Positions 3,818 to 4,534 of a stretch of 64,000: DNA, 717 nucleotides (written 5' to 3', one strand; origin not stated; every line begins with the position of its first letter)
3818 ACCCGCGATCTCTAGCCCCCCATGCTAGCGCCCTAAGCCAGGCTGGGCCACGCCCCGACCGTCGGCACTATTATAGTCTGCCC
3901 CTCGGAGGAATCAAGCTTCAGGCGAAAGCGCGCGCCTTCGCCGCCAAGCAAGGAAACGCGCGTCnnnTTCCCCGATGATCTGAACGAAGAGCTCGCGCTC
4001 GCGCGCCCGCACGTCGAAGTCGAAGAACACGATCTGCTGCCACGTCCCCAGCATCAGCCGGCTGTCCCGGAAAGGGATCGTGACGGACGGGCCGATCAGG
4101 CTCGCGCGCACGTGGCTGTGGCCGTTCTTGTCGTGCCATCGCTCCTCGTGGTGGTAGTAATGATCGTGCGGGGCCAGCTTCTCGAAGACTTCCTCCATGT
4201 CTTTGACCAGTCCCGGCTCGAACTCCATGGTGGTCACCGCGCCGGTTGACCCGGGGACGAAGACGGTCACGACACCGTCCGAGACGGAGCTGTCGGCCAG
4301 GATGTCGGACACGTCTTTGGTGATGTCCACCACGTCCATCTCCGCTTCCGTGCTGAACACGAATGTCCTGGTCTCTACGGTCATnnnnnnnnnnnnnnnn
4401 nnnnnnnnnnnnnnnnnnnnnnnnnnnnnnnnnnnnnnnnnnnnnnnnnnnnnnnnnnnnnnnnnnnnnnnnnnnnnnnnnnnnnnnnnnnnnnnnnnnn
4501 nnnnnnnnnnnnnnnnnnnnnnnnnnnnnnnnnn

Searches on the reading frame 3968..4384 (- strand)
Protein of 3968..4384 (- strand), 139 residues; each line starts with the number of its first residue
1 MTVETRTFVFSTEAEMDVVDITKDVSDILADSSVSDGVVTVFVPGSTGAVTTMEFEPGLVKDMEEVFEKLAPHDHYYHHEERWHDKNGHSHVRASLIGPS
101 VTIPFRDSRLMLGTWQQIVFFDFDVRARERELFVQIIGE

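Call 106: find_encoding_contigs(protein=window:3968-4384:-, flank=10000, max_places=10)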
Protein window:3968-4384:- (139 aa): 4 contigs read that carry it; 3 places shown.
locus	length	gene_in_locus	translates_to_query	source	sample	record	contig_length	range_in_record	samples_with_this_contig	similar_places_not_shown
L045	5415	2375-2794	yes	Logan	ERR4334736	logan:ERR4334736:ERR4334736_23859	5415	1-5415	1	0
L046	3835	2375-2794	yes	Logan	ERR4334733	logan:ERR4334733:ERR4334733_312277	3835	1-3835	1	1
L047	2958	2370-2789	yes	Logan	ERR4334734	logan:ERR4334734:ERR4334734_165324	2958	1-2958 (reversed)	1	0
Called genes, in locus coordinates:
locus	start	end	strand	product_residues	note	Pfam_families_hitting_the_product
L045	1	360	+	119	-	?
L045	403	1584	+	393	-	PF13439:Glyco_transf_4, PF13579:Glyco_trans_4_4, PF13477:Glyco_trans_4_2 (faint), PF00534:Glycos_transf_1, PF13692:Glyco_trans_1_4, PF13524:Glyco_trans_1_2 (weak)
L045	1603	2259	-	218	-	PF01135:PCMT, PF13847:Methyltransf_31 (weak), PF13649:Methyltransf_25 (weak)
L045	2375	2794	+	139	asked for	PF01894:YjbQ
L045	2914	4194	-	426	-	PF00589:Phage_integrase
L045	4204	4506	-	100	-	-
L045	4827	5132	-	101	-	-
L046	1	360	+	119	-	?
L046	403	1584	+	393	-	PF13439:Glyco_transf_4, PF13579:Glyco_trans_4_4, PF13477:Glyco_trans_4_2 (faint), PF00534:Glycos_transf_1, PF13692:Glyco_trans_1_4, PF13524:Glyco_trans_1_2 (weak)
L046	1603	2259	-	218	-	PF01135:PCMT, PF13847:Methyltransf_31 (weak), PF13649:Methyltransf_25 (weak)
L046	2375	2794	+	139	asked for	PF01894:YjbQ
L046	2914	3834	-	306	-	?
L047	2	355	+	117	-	?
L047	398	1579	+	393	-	PF13439:Glyco_transf_4, PF13579:Glyco_trans_4_4, PF13477:Glyco_trans_4_2 (faint), PF00534:Glycos_transf_1, PF13692:Glyco_trans_1_4, PF13524:Glyco_trans_1_2 (weak)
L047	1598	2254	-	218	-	PF01135:PCMT, PF13847:Methyltransf_31 (weak), PF13649:Methyltransf_25 (weak)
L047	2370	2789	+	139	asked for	PF01894:YjbQ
